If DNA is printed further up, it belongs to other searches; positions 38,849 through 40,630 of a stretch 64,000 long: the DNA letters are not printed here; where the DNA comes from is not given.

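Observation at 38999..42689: mtnP - SEDS - class-B PBP operon in which the PBP has lost the SxxK and KTG catalytic motifs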

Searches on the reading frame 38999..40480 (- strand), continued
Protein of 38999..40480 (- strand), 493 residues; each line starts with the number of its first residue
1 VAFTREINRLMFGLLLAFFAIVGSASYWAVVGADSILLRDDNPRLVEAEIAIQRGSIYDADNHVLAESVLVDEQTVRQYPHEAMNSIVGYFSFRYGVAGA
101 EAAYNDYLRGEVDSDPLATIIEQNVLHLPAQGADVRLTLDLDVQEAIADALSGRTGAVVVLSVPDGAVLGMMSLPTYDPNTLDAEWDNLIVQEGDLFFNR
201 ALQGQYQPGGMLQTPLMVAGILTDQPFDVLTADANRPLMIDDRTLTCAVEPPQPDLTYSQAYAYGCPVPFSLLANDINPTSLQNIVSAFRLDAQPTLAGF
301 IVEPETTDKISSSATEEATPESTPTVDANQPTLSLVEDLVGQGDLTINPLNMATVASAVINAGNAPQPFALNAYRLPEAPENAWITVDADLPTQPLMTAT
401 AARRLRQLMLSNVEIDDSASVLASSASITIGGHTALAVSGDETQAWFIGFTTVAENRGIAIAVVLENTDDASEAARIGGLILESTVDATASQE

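Call 6: find_homologous_proteins(query=window:38999-40480:-, max_evalue=0.00001)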
Query window:38999-40480:- (493 aa): 677 proteins with E <= 0.00001 among 8000 candidates; the best 120 are listed.
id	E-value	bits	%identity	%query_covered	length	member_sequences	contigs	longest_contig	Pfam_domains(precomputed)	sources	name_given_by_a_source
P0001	1.6e-292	988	99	92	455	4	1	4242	PF21922.2,PF00905.28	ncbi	ncbi:MAG: penicillin-binding transpeptidase domain-containing protein, partial [Chloroflexota bacter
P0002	1.1e-215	735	69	99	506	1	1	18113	PF21922.2,PF00905.28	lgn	-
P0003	1.4e-181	623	60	99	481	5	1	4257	PF21922.2,PF00905.28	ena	-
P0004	2.3e-180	619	61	99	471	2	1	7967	PF21922.2,PF00905.28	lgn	-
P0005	2.9e-180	618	60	99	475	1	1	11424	PF21922.2,PF00905.28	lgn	-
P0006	2.1e-179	615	59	99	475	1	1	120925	PF21922.2,PF00905.28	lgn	-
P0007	8.8e-177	607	59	99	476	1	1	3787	PF21922.2,PF00905.28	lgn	-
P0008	1.1e-176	606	57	99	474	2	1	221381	PF21922.2,PF00905.28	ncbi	ncbi:MAG: penicillin-binding protein 2 [Phototrophicaceae bacterium]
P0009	1.2e-175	603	58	99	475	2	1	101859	PF21922.2,PF00905.28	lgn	-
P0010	1.7e-175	603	61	99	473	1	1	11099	PF21922.2,PF00905.28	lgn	-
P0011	2.8e-175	602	59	99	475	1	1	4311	PF21922.2,PF00905.28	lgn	-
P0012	2.1e-174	599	58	99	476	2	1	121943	PF21922.2,PF00905.28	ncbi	ncbi:MAG: penicillin-binding transpeptidase domain-containing protein [Phototrophicaceae bacterium]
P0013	1.2e-172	593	59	99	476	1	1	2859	PF21922.2,PF00905.28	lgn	-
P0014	1.6e-169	583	57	99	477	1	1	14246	PF21922.2,PF00905.28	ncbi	ncbi:MAG: penicillin-binding transpeptidase domain-containing protein [Anaerolineae bacterium]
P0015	2.1e-166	573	57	98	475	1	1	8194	PF21922.2,PF00905.28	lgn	-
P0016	3.1e-164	565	56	100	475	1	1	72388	PF21922.2,PF00905.28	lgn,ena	-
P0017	9.5e-164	564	55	98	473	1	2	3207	PF21922.2,PF00905.28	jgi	jgi:penicillin-binding protein A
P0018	5.6e-163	561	55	98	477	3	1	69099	PF21922.2,PF00905.28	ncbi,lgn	ncbi:MAG: penicillin-binding transpeptidase domain-containing protein [Chloroflexota bacterium]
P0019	7.3e-162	558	55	98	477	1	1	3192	PF21922.2,PF00905.28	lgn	-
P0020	6.5e-161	554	55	99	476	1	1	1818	PF21922.2,PF00905.28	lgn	-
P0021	1.8e-160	553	55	98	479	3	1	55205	PF21922.2,PF00905.28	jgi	jgi:peptidoglycan glycosyltransferase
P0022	2.1e-160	553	56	99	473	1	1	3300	PF21922.2,PF00905.28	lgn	-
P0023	3.6e-160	552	54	99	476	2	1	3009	PF21922.2,PF00905.28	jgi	jgi:penicillin-binding protein A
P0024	2.7e-159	549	54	98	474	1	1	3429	PF21922.2,PF00905.28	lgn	-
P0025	1.9e-158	546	55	99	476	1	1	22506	PF21922.2,PF00905.28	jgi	jgi:penicillin-binding protein A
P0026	1.1e-156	541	55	98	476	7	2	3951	PF21922.2,PF00905.28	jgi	jgi:peptidoglycan glycosyltransferase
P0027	1.0e-154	534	54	99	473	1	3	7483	PF21922.2,PF00905.28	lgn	-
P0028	2.2e-151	523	52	98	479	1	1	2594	PF21922.2,PF00905.28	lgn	-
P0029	4.5e-151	522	52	98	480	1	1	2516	PF21922.2,PF00905.28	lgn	-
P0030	1.6e-150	520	53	98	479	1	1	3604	PF21922.2,PF00905.28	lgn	-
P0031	1.6e-149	517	53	98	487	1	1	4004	PF21922.2,PF00905.28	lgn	-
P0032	3.3e-148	513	54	98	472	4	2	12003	PF21922.2,PF00905.28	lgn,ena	-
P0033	1.7e-143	497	52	98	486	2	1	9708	PF21922.2,PF00905.28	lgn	-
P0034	4.7e-141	489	51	99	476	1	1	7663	PF21922.2,PF00905.28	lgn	-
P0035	3.5e-140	486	51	99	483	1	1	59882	PF21922.2,PF00905.28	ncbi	-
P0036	2.4e-139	483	48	99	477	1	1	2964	PF00905.28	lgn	-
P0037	6.1e-138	479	51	100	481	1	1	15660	PF21922.2,PF00905.28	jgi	jgi:peptidoglycan glycosyltransferase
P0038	6.9e-138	479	52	97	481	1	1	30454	PF21922.2,PF00905.28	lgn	-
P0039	2.9e-136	473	48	97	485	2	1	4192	PF21922.2,PF00905.28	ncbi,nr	ncbi:MAG: hypothetical protein H7175_18435 [Burkholderiales bacterium]|nr:hypothetical protein [Anae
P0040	3.9e-136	473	47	99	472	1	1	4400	PF21922.2,PF00905.28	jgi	jgi:peptidoglycan glycosyltransferase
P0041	4.2e-136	473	49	98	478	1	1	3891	PF21922.2,PF00905.28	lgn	-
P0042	1.1e-135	471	49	98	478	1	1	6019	PF21922.2,PF00905.28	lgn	-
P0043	1.6e-133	464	51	97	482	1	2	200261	PF21922.2,PF00905.28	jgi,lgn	jgi:peptidoglycan glycosyltransferase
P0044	5.1e-133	463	49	97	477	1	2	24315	PF21922.2,PF00905.28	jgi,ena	jgi:peptidoglycan glycosyltransferase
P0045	7.0e-133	462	50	98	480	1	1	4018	PF21922.2,PF00905.28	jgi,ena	-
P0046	1.4e-132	461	48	98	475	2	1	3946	PF21922.2,PF00905.28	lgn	-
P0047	2.5e-132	460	47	100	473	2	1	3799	PF21922.2,PF00905.28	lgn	-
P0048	3.2e-132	460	49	97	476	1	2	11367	PF21922.2,PF00905.28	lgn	-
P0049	3.5e-132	460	50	97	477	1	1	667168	PF21922.2,PF00905.28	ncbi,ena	-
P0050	1.1e-131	458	48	99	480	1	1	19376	PF21922.2,PF00905.28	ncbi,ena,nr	ncbi:MAG: hypothetical protein K8L99_14485 [Anaerolineae bacterium]|nr:hypothetical protein [Anaerol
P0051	1.9e-131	457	50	99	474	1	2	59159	PF00905.28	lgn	-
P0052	2.3e-131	457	50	97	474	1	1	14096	PF21922.2,PF00905.28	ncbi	-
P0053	3.6e-131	456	48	97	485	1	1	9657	PF21922.2,PF00905.28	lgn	-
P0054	5.2e-131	456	47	99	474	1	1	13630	PF21922.2,PF00905.28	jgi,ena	-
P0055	3.9e-130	453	48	100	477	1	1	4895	PF21922.2,PF00905.28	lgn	-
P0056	7.4e-130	452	49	99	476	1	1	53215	PF21922.2,PF00905.28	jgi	jgi:penicillin-binding protein A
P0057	1.5e-129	451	50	97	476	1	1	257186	PF21922.2,PF00905.28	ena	-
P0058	2.2e-129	451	48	97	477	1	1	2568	PF21922.2,PF00905.28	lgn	-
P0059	2.4e-129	450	47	99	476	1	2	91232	PF21922.2,PF00905.28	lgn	-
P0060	3.8e-129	450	47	99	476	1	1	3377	PF21922.2,PF00905.28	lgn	-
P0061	4.0e-129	450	48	98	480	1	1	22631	PF21922.2,PF00905.28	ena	-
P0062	4.5e-129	450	48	100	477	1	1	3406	PF21922.2,PF00905.28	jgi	jgi:peptidoglycan glycosyltransferase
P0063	4.6e-129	449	49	98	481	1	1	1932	PF21922.2,PF00905.28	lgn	-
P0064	4.8e-129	449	49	97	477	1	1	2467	PF21922.2,PF00905.28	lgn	-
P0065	7.1e-129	449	49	97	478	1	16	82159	PF21922.2,PF00905.28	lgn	-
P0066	7.6e-129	449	48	99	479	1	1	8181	PF21922.2,PF00905.28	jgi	jgi:cell division protein FtsI/penicillin-binding protein 2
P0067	1.0e-128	448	47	98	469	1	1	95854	PF21922.2,PF00905.28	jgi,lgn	jgi:peptidoglycan glycosyltransferase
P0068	1.1e-128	448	50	98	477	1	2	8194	PF21922.2,PF00905.28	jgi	jgi:penicillin-binding protein A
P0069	1.4e-128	448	47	100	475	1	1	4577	PF00905.28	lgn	-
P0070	2.2e-128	447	58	76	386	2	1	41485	PF21922.2,PF00905.28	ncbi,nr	ncbi:MAG: penicillin-binding transpeptidase domain-containing protein [Anaerolineae bacterium]|nr:pe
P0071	2.8e-128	447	47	97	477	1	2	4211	PF21922.2,PF00905.28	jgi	jgi:peptidoglycan glycosyltransferase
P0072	3.0e-128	447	47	97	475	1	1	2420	PF21922.2,PF00905.28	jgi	jgi:peptidoglycan glycosyltransferase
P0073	3.1e-128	447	51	97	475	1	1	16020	PF21922.2,PF00905.28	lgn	-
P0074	3.6e-128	447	48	99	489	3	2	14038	PF00905.28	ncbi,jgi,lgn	jgi:penicillin-binding protein A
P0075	8.9e-128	445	49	98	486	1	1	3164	PF21922.2,PF00905.28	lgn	-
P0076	1.2e-127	445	48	98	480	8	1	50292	PF21922.2,PF00905.28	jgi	jgi:peptidoglycan glycosyltransferase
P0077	1.3e-127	445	49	97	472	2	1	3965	PF00905.28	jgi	jgi:peptidoglycan glycosyltransferase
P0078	1.8e-127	444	48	98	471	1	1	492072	PF21922.2,PF00905.28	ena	-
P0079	3.3e-127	443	46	100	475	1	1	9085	PF21922.2,PF00905.28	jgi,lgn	jgi:peptidoglycan glycosyltransferase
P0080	1.5e-126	441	46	99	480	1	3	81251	PF21922.2,PF00905.28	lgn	-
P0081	1.8e-126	441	49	97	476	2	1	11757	PF21922.2,PF00905.28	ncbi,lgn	-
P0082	2.1e-126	441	47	98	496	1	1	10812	PF21922.2,PF00905.28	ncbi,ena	-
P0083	2.4e-126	441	47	98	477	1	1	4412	PF21922.2,PF00905.28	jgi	jgi:penicillin-binding protein A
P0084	3.1e-126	440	48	98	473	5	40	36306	PF21922.2,PF00905.28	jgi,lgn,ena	jgi:peptidoglycan glycosyltransferase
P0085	4.5e-126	440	49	97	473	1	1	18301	PF21922.2,PF00905.28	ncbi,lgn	-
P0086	1.1e-125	438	48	98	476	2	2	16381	PF21922.2,PF00905.28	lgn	-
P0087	1.1e-125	438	47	99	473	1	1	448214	PF21922.2,PF00905.28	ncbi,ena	-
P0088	1.1e-125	438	48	98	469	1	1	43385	PF21922.2,PF00905.28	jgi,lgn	jgi:peptidoglycan glycosyltransferase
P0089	1.1e-125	438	47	98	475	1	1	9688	PF21922.2,PF00905.28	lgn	-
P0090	2.2e-125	437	47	98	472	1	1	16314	PF21922.2,PF00905.28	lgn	-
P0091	2.2e-125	437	48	97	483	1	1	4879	PF21922.2,PF00905.28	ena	-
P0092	2.5e-125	437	49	98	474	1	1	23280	PF21922.2,PF00905.28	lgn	-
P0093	2.7e-125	437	47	99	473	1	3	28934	PF21922.2,PF00905.28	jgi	jgi:peptidoglycan glycosyltransferase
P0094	2.9e-125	437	48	98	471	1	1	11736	PF21922.2,PF00905.28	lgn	-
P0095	3.4e-125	437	46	98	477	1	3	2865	PF21922.2,PF00905.28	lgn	-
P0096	4.2e-125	436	48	99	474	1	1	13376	PF21922.2,PF00905.28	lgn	-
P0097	4.2e-125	436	46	98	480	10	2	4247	PF21922.2,PF00905.28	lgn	-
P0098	4.9e-125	436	48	98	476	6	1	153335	PF21922.2,PF00905.28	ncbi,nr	ncbi:MAG: hypothetical protein K8L97_22670 [Anaerolineae bacterium]|nr:hypothetical protein [Anaerol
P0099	6.8e-125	436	47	98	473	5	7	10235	PF21922.2,PF00905.28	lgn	-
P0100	9.2e-125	435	47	97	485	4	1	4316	PF21922.2,PF00905.28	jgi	-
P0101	9.3e-125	435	46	99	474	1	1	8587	PF21922.2,PF00905.28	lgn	-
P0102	1.0e-124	435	47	97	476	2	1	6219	PF21922.2,PF00905.28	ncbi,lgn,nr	ncbi:MAG TPA: penicillin-binding transpeptidase domain-containing protein [Phototrophicaceae bacteri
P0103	1.1e-124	435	48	100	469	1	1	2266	PF21922.2,PF00905.28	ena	-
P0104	1.3e-124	435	48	98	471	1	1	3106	PF21922.2,PF00905.28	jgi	jgi:peptidoglycan glycosyltransferase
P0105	1.4e-124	435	50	97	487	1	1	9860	PF21922.2,PF00905.28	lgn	-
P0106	1.5e-124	435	48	99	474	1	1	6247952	PF21922.2,PF00905.28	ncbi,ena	-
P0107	1.5e-124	435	47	100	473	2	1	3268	PF21922.2,PF00905.28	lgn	-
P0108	1.9e-124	434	48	98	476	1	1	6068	PF21922.2,PF00905.28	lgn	-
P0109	1.9e-124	434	48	98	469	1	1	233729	PF21922.2,PF00905.28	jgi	jgi:peptidoglycan glycosyltransferase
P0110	2.0e-124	434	46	99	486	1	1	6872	PF21922.2,PF00905.28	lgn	-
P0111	3.0e-124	434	47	99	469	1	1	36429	PF21922.2,PF00905.28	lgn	-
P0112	3.1e-124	434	47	99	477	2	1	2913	PF21922.2,PF00905.28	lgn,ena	-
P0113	4.3e-124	433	47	97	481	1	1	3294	PF21922.2,PF00905.28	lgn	-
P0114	6.4e-124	433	47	99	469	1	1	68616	PF21922.2,PF00905.28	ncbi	-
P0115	8.4e-124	432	47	97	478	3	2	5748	PF21922.2,PF00905.28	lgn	-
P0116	9.2e-124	432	45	96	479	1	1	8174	PF21922.2,PF00905.28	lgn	-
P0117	1.3e-123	431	48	97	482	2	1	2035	PF21922.2,PF00905.28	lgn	-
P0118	1.5e-123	431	46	97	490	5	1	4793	PF21922.2,PF00905.28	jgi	jgi:peptidoglycan glycosyltransferase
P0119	1.9e-123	431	47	99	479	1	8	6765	PF21922.2,PF00905.28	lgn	-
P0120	3.2e-123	430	46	98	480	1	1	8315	PF21922.2,PF00905.28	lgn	-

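Call 13: find_related_loci(query=window:38999-40480:-, collection=genome_contigs, flank=10000)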
Query window:38999-40480:- (493 aa) in genome_contigs; peptide patterns used: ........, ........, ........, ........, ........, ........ (x = any residue, [..] = any of these).
60 stretches matched a pattern; 2 encode a relative of the query (tblastn E <= 1e-3); 2 distinct loci.
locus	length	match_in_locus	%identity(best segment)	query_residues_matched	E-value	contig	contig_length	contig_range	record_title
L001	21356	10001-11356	24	24-475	4e-18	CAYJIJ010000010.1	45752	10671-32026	MAG TPA_asm: uncultured Oscillospiraceae bacterium isolate ERP123703_co1_45 genome assembly, contig: NODE_734_length_457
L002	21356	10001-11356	25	24-475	6e-18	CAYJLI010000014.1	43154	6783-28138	MAG TPA_asm: uncultured Oscillospiraceae bacterium isolate ERP123703_co5_24 genome assembly, contig: NODE_346_length_431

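Call 14: find_encoding_contigs(protein=P0106, flank=10000, max_places=2)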
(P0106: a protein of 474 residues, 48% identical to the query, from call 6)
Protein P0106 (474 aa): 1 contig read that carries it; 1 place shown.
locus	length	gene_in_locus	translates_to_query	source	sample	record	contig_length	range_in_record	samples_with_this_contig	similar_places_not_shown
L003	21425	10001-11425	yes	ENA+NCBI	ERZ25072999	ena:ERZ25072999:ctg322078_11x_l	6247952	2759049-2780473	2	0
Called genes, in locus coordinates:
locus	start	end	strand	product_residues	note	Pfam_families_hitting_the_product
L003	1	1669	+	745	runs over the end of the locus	PF09586:YfhO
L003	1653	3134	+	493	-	PF04932:Wzy_C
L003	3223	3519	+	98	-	PF01250:Ribosomal_S6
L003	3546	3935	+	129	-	PF00436:SSB, PF22657:SSB_1 (weak)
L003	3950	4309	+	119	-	PF01084:Ribosomal_S18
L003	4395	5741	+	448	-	PF13623:SurA_N_2, PF13624:SurA_N_3, PF13145:Rotamase_2, PF13616:Rotamase_3, PF00639:Rotamase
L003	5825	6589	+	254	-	PF12401:FhaA_N, PF16697:Yop-YscD_cpl, PF00498:FHA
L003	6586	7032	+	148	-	PF16697:Yop-YscD_cpl (weak), PF00498:FHA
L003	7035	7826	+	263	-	PF00106:adh_short, PF08659:KR, PF23441:SDR (weak), PF13561:adh_short_C2, PF08643:DUF1776 (weak)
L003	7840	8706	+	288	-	PF01048:PNP_UDP_1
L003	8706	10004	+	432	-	PF01098:FTSW_RODA_SPOVE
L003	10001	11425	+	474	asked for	PF21922:PBP_dimer_2, PF00905:Transpeptidase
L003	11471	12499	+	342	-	PF24827:AstE_AspA_cat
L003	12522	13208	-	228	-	PF02811:PHP (weak), PF13263:PHP_C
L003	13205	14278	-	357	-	PF03706:LPG_synthase_TM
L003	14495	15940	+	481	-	PF13529:Peptidase_C39_2, PF13432:TPR_16 (faint), PF00515:TPR_1 (weak), PF07719:TPR_2 (weak), PF13174:TPR_6 (faint)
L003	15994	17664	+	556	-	PF03023:MurJ, PF13440:Polysacc_synt_3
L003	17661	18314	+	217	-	PF00753:Lactamase_B, PF12706:Lactamase_B_2 (weak)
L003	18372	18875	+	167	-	PF00085:Thioredoxin, PF13098:Thioredoxin_2 (weak)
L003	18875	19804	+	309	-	PF01676:Metalloenzyme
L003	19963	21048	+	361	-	PF01070:FMN_dh, PF00478:IMPDH (weak), PF01645:Glu_synthase (weak)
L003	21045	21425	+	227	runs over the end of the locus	PF14512:TM1586_NiRdase (faint), PF00881:Nitroreductase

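Call 15: find_encoding_contigs(protein=P0008, flank=10000, max_places=2)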
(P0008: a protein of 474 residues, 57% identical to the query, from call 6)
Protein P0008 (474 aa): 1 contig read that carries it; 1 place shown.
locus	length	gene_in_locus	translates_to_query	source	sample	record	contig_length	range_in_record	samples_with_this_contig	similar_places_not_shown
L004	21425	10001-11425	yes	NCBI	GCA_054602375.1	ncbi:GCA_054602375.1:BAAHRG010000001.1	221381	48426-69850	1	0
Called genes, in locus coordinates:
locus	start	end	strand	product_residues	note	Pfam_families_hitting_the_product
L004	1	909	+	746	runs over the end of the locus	PF09586:YfhO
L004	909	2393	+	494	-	PF04932:Wzy_C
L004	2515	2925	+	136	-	PF01250:Ribosomal_S6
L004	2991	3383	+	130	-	PF00436:SSB, PF22657:SSB_1 (weak)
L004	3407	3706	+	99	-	PF01084:Ribosomal_S18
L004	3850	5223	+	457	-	PF13623:SurA_N_2 (faint), PF13145:Rotamase_2 (weak), PF13616:Rotamase_3, PF00639:Rotamase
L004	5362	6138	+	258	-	PF12401:FhaA_N, PF16697:Yop-YscD_cpl, PF00498:FHA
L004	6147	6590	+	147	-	PF16697:Yop-YscD_cpl, PF00498:FHA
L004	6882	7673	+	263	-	PF00106:adh_short, PF08659:KR, PF13561:adh_short_C2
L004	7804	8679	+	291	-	PF01048:PNP_UDP_1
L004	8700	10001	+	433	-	PF01098:FTSW_RODA_SPOVE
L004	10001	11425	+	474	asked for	PF21922:PBP_dimer_2 (weak), PF00905:Transpeptidase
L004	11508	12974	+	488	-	PF08239:SH3_3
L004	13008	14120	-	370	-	PF03706:LPG_synthase_TM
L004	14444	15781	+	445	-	-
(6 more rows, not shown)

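Call 16: find_encoding_contigs(protein=P0049, flank=10000, max_places=2)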
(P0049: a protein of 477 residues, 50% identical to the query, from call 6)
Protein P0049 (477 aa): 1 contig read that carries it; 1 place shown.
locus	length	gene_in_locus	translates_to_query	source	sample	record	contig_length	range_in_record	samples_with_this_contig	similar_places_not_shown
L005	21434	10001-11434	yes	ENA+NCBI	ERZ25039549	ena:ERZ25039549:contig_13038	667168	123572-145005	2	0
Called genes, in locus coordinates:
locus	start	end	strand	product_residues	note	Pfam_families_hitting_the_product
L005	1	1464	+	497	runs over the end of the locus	PF04932:Wzy_C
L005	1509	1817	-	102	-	PF02469:Fasciclin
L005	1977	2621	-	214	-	-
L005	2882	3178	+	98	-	PF01250:Ribosomal_S6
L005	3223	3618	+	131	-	PF00436:SSB, PF22657:SSB_1 (faint)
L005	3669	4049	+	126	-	PF01084:Ribosomal_S18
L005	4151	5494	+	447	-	PF13624:SurA_N_3 (weak), PF13623:SurA_N_2 (weak), PF13616:Rotamase_3, PF13145:Rotamase_2, PF00639:Rotamase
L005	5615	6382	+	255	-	PF12401:FhaA_N, PF16697:Yop-YscD_cpl, PF00498:FHA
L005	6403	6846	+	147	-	PF16697:Yop-YscD_cpl (weak), PF00498:FHA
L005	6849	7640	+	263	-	PF00106:adh_short, PF08659:KR (weak), PF13561:adh_short_C2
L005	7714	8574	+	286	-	PF01048:PNP_UDP_1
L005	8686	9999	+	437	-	PF01098:FTSW_RODA_SPOVE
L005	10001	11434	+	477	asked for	PF21922:PBP_dimer_2, PF00905:Transpeptidase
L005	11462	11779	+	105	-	-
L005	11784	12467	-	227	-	PF02811:PHP (weak), PF13263:PHP_C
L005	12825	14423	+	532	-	PF13529:Peptidase_C39_2, PF13428:TPR_14 (faint), PF13432:TPR_16 (faint), PF23914:TPR_CcmH_CycH (faint), PF00515:TPR_1 (weak), PF07719:TPR_2 (weak), PF13174:TPR_6 (faint), PF07719:TPR_2 (weak), +2 more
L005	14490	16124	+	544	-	PF03023:MurJ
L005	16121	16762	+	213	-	PF00753:Lactamase_B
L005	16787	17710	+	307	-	PF01676:Metalloenzyme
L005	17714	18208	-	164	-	PF13671:AAA_33 (weak)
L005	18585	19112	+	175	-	PF01613:Flavin_Reduct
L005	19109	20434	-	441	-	-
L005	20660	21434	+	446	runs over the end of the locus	PF02881:SRP54_N, PF13401:AAA_22 (faint), PF00448:SRP54, PF02978:SRP_SPB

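Call 24: search_protein_representatives(protein=window:38999-40480:-)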
Query: 493 residues. Proteins with E-value up to 0.001 (for the whole library): 8539; up to 1e-10: 2549; up to 1e-30: 439. The best 150 are listed.
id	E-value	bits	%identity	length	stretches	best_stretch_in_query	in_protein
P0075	2.8e-128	445.2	49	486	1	3-489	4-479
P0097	1.3e-125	436.4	47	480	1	1-486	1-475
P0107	4.8e-125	434.5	49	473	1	1-491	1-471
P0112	1.0e-124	433.5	49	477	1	1-488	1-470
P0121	1.3e-120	420.0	50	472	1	1-482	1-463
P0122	2.8e-120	418.8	47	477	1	2-489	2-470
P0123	8.8e-118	410.6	47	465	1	1-486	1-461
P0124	8.6e-116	404.0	44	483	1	1-484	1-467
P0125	3.6e-113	395.4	45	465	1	4-487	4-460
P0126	4.2e-113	395.2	45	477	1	1-478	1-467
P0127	4.2e-113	395.2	46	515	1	1-485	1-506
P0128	1.2e-112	393.7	46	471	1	3-483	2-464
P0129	2.6e-112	392.6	45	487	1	1-489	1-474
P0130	2.6e-111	389.3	47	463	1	1-485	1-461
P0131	5.6e-111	388.2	46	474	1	1-490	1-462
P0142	4.2e-103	362.2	39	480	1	2-476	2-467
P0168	2.0e-83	297.4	38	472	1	6-484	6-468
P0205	7.2e-62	226.3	34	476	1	6-477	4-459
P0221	1.4e-56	208.8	39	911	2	5-370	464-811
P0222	2.2e-56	208.2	34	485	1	4-484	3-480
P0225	1.2e-54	202.5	37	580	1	5-485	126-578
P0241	1.0e-52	196.1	38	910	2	7-295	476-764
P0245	5.4e-52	193.7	35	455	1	10-484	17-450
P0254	1.1e-50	189.4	36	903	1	6-485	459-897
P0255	2.1e-50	188.5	35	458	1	4-487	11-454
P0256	2.5e-50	188.3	35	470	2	5-290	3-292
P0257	4.7e-50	187.4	35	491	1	3-483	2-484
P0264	6.4e-49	183.6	31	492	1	7-484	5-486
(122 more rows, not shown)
